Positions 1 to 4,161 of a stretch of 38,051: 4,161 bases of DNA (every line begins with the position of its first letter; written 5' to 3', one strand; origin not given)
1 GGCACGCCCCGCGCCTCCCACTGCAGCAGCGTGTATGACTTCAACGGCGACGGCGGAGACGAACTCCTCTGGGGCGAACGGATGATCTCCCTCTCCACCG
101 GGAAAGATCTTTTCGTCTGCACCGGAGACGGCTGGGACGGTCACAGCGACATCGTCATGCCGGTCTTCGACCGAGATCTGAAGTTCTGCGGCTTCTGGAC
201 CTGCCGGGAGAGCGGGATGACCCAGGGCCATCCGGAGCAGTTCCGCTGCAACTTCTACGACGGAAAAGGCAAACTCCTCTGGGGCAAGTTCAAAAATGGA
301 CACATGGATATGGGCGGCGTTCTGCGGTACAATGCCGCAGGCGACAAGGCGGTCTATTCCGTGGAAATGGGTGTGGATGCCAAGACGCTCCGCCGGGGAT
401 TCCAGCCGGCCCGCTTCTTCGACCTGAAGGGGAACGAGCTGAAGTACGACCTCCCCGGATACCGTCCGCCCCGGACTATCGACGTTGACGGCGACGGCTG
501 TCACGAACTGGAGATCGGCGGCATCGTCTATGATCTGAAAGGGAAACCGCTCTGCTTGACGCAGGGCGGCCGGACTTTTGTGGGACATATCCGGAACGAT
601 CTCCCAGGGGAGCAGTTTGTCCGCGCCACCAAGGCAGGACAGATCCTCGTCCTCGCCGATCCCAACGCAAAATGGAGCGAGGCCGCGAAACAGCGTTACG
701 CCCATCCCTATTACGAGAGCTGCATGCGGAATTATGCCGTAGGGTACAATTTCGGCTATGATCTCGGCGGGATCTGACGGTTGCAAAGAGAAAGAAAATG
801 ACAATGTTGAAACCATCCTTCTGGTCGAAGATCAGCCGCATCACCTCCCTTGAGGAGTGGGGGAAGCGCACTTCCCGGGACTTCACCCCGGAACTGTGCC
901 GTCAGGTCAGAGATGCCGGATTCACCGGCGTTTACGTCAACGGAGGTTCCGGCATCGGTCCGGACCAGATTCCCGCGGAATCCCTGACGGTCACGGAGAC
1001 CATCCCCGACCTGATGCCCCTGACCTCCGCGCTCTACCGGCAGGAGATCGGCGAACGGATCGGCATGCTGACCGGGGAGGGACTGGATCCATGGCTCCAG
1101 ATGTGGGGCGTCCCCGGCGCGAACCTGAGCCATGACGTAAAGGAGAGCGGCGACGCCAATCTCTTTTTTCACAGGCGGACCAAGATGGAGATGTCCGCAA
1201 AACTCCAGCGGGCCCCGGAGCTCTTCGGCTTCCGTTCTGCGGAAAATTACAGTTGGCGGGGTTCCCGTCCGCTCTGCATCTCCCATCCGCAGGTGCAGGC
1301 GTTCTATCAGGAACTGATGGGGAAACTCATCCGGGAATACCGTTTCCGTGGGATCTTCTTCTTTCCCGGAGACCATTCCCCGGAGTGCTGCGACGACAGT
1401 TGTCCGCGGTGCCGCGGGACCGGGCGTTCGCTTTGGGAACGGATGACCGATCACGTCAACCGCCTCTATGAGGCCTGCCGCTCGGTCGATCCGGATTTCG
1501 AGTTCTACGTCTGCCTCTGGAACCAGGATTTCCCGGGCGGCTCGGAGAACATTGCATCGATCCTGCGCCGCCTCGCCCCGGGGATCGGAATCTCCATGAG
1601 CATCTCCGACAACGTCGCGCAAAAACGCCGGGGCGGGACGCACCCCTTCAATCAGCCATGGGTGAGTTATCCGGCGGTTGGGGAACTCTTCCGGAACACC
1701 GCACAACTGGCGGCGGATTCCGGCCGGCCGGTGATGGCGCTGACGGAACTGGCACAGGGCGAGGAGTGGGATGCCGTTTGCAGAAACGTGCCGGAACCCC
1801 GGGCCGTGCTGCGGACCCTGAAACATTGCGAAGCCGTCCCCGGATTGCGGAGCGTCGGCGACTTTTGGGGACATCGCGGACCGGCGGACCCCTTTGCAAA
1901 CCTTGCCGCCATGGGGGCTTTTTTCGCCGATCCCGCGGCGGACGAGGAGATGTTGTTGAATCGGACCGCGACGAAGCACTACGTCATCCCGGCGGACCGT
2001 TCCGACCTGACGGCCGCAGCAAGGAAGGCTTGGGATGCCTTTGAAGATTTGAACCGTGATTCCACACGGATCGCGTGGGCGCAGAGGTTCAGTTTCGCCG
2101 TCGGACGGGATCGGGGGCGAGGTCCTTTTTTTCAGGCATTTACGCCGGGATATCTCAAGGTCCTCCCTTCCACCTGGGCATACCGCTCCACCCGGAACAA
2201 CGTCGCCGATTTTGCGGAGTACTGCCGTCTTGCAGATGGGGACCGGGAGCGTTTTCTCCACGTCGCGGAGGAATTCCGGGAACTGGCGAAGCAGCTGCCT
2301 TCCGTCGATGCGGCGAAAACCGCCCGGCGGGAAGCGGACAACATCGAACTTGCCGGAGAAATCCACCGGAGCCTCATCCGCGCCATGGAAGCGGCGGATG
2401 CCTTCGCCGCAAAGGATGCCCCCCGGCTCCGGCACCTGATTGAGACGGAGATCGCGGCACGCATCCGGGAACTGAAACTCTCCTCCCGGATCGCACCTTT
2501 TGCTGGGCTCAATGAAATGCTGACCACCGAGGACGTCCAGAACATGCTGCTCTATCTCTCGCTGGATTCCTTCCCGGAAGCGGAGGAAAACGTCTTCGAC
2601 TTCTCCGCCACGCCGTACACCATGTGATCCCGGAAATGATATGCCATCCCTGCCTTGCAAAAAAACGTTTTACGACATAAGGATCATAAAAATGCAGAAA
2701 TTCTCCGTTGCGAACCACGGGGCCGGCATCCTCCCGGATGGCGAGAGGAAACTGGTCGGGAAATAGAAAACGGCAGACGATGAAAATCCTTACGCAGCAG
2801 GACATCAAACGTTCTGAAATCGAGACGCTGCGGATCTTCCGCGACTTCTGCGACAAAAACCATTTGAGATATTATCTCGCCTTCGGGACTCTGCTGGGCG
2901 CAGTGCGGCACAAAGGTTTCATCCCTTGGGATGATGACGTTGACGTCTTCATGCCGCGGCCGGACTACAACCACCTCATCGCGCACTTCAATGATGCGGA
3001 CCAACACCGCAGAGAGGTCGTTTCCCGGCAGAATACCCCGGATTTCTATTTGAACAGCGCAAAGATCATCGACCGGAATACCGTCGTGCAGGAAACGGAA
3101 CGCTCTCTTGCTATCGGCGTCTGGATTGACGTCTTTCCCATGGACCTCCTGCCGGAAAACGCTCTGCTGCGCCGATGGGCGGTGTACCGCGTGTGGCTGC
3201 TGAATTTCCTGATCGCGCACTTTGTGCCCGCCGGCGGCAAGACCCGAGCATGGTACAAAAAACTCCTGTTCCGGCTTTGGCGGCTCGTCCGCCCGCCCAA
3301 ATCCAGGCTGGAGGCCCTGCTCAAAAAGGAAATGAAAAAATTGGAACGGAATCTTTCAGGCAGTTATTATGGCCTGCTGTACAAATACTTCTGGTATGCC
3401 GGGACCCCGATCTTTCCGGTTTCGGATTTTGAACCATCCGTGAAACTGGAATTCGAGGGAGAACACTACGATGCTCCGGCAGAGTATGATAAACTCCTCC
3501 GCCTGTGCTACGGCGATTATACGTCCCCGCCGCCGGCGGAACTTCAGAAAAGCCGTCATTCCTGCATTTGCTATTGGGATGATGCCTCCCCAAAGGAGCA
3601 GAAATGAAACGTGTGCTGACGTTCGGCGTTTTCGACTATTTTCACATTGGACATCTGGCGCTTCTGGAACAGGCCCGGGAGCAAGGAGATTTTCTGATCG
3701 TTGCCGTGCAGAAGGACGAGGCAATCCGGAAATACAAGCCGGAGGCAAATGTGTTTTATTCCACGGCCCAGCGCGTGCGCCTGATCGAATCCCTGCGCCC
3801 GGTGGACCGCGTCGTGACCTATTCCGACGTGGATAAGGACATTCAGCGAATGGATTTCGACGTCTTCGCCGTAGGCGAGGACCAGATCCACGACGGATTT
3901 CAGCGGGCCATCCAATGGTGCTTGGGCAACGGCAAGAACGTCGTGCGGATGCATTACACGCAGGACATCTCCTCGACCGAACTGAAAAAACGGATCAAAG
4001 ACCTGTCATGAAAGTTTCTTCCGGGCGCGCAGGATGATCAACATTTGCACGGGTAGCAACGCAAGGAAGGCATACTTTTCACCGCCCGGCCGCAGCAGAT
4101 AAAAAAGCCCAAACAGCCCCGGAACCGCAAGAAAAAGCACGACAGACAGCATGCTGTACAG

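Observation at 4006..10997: Nine-ORF translationally coupled operon with two carrier-protein modules, an uncharacterised sugar-transfer-associated ATP-grasp, a NeuD/PglD acyltransferase and a MATE/MOP exporter: candidate undescribed envelope-glycan acyl/aminoacyl decoration system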

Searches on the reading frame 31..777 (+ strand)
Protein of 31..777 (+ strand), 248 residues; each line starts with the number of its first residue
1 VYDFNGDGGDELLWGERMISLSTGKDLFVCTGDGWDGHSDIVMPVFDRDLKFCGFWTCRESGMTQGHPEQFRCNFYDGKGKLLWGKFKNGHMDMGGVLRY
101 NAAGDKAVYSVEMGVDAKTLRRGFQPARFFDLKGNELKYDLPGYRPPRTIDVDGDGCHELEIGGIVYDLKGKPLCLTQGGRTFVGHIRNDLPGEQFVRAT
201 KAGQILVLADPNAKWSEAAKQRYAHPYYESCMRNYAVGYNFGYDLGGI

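Call 8: search_protein_families(library=pfam, proteins=[window:31-777:+], max_evalue=0.001)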
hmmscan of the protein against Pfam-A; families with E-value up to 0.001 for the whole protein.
window:31-777:+ (248 aa): 1 family
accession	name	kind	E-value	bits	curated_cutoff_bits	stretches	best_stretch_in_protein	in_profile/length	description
PF01839.29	FG-GAP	-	0.00063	20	22.1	0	3-15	9-21/37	FG-GAP repeat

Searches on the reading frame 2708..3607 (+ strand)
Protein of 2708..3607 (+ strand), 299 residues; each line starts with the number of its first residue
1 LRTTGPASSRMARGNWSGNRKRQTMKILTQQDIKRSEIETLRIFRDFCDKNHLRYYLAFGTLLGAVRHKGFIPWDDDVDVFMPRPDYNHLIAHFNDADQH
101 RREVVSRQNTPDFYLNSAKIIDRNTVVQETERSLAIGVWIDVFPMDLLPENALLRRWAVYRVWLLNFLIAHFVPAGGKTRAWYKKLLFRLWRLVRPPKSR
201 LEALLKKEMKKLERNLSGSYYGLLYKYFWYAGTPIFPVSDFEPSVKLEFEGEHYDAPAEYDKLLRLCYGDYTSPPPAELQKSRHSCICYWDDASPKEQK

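Call 8: search_protein_families(library=pfam, proteins=[window:2708-3607:+], max_evalue=0.001)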
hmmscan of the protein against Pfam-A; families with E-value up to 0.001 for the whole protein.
window:2708-3607:+ (299 aa): 1 family
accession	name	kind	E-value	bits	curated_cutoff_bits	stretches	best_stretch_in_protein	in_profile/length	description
PF04991.19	LicD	-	9.6e-44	150.6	22.6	1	48-269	1-227/227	LicD family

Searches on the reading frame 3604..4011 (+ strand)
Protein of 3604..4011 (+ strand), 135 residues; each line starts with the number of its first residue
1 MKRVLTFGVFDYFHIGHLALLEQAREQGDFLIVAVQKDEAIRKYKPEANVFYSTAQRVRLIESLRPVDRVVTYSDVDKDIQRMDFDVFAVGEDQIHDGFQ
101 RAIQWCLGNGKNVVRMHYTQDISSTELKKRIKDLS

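Call 5: search_protein_families(library=pfam, proteins=[window:3604-4011:+], max_evalue=0.01)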
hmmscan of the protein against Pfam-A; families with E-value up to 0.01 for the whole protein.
window:3604-4011:+ (135 aa): 2 families
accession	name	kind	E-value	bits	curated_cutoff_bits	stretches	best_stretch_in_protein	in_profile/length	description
PF01467.32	CTP_transf_like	-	1.2e-19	71.3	21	1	5-130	1-133/133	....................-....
PF06574.18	FAD_syn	-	2.4e-05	24.7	27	1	3-86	8-95/158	FAD synthetase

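Call 6: search_protein_families(library=ncbifam, proteins=[window:3604-4011:+], max_evalue=0.01)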
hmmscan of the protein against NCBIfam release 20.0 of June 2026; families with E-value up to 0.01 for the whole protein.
window:3604-4011:+ (135 aa): 17 families
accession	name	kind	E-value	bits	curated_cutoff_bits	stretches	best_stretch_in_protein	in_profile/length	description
TIGR02199.1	rfaE_dom_II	equivalog_domain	4e-22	78.6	181.5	1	3-132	13-143/144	D-glycero-beta-D-manno-heptose 1-phosphate adenylyltransferase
NF008454.0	PRK11316.1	equivalog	6.7e-19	67.8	521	1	4-133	343-473/475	bifunctional D-glycero-beta-D-manno-heptose-7-phosphate kinase/D-glycero-beta-D-manno-heptose 1-phosphate adenylyltransferase HldE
TIGR01518.1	g3p_cytidyltrns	equivalog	2.7e-18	66.3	165.4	1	4-131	1-125/125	glycerol-3-phosphate cytidylyltransferase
TIGR00125.1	cyt_tran_rel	domain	9.6e-17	60.9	27.7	1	3-69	1-64/65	adenylyltransferase/cytidyltransferase family protein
NF001985.0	PRK00777.1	subfamily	1.5e-08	34.8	104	1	2-64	5-66/157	pantetheine-phosphate adenylyltransferase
NF005518.0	PRK07143.1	equivalog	3.1e-08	33.4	232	1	3-88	17-101/281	hypothetical protein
NF045965.1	RibF_rel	equivalog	1.2e-07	31.5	200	1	2-88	13-102/279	FAD synthase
NF041124.1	CoaD_Thcocales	equivalog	3.4e-07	30.3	290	1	2-61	5-63/156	phosphopantetheine adenylyltransferase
NF004162.0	PRK05627.1-5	equivalog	1.6e-06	27.8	241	1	3-82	15-94/304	bifunctional riboflavin kinase/FAD synthetase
NF002250.0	PRK01170.1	subfamily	5.1e-06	26.2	489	1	3-56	2-54/322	bifunctional pantetheine-phosphate adenylyltransferase/NTP phosphatase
TIGR01510.1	coaD_prev_kdtB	equivalog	7.7e-05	22.8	103.3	1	6-63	4-54/155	pantetheine-phosphate adenylyltransferase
TIGR01526.1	nadR_NMN_Atrans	equivalog_domain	0.0016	17.8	341.15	1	5-78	5-74/325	nicotinamide-nucleotide adenylyltransferase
TIGR00482.1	TIGR00482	equivalog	0.0031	17.6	112.45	0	6-64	2-58/194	nicotinate (nicotinamide) nucleotide adenylyltransferase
NF002243.0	PRK01153.1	subfamily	0.0054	16.3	127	1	3-37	2-36/175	nicotinamide-nucleotide adenylyltransferase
NF004160.0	PRK05627.1-3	equivalog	0.0054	15.4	295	0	3-29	17-43/325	bifunctional riboflavin kinase/FAD synthetase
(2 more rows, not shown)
